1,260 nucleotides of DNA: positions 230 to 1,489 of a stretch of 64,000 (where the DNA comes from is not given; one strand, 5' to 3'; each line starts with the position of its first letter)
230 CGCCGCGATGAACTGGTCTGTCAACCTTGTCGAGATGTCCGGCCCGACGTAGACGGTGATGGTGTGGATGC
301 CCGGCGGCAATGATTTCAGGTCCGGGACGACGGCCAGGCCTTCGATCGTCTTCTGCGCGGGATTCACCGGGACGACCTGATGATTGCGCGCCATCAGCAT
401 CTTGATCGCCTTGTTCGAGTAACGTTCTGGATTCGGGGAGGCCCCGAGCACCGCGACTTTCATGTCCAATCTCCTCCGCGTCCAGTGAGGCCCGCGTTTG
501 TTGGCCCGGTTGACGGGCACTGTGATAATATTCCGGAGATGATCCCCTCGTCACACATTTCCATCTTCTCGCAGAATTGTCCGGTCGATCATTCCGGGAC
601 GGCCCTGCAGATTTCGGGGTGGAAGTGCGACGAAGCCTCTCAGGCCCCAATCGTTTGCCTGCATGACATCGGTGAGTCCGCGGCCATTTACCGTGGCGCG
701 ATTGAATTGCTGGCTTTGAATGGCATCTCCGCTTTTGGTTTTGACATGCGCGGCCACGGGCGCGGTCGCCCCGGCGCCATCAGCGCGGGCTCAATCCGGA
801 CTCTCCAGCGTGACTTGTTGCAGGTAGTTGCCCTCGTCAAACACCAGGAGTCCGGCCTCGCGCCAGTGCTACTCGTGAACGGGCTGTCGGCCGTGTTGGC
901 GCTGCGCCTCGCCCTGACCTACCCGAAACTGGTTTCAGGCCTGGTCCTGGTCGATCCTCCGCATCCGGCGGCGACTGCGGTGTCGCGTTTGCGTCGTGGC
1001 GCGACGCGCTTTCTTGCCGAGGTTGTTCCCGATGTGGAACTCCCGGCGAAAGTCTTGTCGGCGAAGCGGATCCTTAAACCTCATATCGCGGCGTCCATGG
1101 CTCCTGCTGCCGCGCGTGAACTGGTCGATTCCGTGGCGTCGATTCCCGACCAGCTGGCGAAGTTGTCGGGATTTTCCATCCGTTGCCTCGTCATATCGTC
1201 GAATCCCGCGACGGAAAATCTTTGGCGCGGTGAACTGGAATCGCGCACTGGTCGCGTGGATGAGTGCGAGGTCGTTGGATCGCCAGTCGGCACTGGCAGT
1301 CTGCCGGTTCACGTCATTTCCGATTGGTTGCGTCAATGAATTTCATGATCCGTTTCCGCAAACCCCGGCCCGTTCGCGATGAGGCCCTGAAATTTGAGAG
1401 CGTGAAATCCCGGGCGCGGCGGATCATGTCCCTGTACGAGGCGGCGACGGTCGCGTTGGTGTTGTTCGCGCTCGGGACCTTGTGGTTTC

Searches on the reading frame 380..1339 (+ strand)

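Call 56: search_protein_families(library=pfam, proteins=[window:380-1339:+], max_evalue=0.00001)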
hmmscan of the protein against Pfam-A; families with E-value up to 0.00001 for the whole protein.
window:380-1339:+ (319 aa): 3 families
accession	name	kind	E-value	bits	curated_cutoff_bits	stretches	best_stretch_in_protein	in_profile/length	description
PF12146.15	Hydrolase_4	-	9.4e-16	58.3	27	1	87-231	3-149/239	Serine aminopeptidase, S33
PF00561.26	Abhydrolase_1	-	1.5e-09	38.4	25.8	1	90-198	2-107/245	alpha/beta hydrolase fold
PF12697.13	Abhydrolase_6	-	1.6e-07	32.7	26.3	1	91-254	1-146/217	Alpha/beta hydrolase family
